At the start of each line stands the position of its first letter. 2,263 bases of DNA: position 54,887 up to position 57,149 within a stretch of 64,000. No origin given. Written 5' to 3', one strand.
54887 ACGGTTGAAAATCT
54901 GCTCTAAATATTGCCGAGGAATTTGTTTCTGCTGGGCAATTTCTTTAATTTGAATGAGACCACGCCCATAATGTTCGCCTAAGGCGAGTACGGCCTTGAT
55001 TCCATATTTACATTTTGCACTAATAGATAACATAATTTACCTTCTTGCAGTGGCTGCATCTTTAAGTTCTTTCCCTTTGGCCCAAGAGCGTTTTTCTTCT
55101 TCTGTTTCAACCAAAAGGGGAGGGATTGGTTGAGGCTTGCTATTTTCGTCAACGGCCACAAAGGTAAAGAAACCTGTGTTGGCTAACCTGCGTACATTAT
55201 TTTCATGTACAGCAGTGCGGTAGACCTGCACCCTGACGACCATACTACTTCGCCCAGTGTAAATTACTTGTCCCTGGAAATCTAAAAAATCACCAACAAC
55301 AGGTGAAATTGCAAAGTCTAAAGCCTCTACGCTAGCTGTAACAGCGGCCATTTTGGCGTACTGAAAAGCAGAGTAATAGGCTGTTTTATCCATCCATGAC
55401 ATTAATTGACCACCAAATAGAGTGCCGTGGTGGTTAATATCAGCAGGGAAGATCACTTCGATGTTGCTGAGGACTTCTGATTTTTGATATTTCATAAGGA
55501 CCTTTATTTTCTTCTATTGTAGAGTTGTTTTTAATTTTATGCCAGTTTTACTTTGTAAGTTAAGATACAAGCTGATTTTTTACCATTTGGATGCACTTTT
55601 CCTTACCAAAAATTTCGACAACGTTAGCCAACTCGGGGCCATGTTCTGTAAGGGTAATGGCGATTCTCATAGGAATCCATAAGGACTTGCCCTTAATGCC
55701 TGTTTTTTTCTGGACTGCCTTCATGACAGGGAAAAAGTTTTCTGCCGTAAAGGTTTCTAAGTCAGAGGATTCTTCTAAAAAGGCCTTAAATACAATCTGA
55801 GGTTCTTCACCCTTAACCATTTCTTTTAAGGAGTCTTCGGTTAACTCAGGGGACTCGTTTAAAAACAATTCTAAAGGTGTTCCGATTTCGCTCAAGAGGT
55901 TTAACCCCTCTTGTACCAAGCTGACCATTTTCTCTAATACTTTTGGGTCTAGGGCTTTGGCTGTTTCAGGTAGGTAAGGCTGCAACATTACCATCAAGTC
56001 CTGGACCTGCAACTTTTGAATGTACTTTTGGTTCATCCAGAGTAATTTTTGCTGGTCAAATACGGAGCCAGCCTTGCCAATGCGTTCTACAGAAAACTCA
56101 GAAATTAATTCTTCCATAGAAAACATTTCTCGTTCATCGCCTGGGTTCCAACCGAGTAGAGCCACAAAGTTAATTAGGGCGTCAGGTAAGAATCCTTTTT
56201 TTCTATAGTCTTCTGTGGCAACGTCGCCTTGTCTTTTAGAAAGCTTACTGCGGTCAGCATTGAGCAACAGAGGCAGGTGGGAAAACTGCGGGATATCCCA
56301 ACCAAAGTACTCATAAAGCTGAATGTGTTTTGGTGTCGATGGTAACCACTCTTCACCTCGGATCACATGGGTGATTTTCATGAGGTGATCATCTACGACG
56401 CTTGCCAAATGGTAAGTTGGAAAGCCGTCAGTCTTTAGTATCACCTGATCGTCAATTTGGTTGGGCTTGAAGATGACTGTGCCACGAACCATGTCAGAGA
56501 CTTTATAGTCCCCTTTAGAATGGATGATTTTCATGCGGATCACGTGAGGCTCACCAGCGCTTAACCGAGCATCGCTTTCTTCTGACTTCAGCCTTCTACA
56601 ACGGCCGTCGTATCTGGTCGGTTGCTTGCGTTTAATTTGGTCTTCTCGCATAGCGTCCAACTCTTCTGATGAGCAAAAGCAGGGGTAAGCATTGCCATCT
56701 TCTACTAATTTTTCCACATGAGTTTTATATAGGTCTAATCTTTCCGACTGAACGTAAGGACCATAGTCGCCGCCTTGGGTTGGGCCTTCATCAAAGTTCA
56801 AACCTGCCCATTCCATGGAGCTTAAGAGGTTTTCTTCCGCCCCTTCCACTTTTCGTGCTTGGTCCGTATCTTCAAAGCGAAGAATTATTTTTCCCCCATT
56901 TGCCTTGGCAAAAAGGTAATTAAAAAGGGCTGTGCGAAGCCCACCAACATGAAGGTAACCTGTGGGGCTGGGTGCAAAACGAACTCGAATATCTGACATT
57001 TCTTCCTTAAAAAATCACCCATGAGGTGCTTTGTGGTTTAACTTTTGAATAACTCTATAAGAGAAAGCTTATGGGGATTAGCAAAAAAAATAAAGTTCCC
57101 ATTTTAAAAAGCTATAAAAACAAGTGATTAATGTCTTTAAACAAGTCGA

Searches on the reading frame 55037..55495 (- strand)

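Call 26: search_protein_families(library=pfam, proteins=[window:55037-55495:-], max_evalue=0.00001)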
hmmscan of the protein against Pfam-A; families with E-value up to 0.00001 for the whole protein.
window:55037-55495:- (152 aa): 1 family
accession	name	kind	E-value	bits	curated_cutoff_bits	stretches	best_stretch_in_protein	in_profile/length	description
PF03061.28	4HBT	-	4.8e-14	52.9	20.6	1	23-93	1-72/79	Thioesterase superfamily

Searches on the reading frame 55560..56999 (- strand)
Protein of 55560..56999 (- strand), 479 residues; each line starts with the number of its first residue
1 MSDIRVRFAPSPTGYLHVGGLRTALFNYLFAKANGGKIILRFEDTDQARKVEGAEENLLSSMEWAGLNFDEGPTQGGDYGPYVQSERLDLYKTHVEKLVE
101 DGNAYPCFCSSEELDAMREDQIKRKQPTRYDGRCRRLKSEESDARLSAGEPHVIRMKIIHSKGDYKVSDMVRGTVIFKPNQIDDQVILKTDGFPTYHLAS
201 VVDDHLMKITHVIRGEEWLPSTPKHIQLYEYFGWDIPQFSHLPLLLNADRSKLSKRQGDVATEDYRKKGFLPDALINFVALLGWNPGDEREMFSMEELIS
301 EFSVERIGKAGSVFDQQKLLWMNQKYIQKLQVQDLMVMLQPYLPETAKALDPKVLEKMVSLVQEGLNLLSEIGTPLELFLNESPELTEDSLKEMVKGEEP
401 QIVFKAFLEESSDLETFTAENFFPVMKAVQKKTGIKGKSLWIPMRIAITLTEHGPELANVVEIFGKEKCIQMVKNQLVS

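Call 26: search_protein_families(library=pfam, proteins=[window:55560-56999:-], max_evalue=0.00001)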
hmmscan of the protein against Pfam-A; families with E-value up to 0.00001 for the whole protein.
window:55560-56999:- (479 aa): 2 families
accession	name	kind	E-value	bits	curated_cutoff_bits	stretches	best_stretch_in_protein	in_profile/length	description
PF00749.27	tRNA-synt_1c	-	6.7e-112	373.9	23.4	1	4-321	2-314/314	tRNA synthetases class I (E and Q), catalytic domain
PF19269.4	Anticodon_2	-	5.9e-21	75.8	23.6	1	335-471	2-135/141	Anticodon binding domain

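Call 75: list_cluster_members(proteins=[window:55560-56999:-, window:42774-44060:-, window:1037-1594:+, window:11873-13654:-, window:11134-11628:-])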
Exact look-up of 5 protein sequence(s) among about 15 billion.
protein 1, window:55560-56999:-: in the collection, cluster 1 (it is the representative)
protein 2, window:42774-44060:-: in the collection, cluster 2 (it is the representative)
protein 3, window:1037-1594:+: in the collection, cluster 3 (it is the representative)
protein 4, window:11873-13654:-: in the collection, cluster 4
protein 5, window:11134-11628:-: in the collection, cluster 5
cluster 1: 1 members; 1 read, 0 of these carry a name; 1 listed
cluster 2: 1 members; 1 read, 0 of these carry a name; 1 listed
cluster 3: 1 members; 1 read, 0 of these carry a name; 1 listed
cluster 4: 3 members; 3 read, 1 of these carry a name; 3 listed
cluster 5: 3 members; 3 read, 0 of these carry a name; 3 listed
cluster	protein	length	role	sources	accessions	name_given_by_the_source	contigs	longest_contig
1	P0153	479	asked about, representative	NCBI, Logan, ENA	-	-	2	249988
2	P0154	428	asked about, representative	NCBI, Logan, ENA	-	-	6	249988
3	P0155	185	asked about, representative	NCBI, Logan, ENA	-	-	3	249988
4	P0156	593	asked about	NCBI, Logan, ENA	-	-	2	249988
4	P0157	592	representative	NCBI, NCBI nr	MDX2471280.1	MAG: chloride channel protein [SAR324 cluster bacterium] | chloride channel protein [SAR324 cluster bacterium]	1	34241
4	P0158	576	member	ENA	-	-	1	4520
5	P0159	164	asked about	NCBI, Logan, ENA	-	-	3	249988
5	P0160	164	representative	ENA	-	-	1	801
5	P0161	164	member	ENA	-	-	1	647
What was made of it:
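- On Selenoprotein gene (Sec-UGA): The source contig is 249,988 bp (call 75) but could not be fetched.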

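Call 76: find_encoding_contigs(protein=window:55560-56999:-, flank=1000, max_places=4)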
Protein window:55560-56999:- (479 aa): no gene with exactly this product is on record in the collection.

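Call 77: find_encoding_contigs(protein=P0157, flank=4000, max_places=2)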
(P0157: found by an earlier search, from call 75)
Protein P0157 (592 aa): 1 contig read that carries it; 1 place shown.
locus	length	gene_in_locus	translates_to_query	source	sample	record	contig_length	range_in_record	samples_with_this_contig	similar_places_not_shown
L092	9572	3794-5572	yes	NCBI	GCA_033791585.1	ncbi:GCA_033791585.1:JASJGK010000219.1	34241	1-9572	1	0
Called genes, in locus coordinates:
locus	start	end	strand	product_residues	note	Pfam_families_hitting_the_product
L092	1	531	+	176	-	PF01554:MatE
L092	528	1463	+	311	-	PF02951:GSH-S_N, PF02955:GSH-S_ATP, PF08443:RimK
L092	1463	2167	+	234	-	PF03588:Leu_Phe_trans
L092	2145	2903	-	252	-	-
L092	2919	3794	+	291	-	PF01678:DAP_epimerase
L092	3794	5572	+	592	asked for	PF00654:Voltage_CLC, PF00571:CBS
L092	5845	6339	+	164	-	PF01035:DNA_binding_1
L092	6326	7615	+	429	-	PF01773:Nucleos_tra2_N, PF07670:Gate, PF07662:Nucleos_tra2_C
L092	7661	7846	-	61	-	-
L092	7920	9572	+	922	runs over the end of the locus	PF00989:PAS (faint), PF13188:PAS_8 (faint), PF13426:PAS_9 (weak), PF08448:PAS_4 (weak), PF13426:PAS_9 (weak), PF00512:HisKA, PF02518:HATPase_c, PF00072:Response_reg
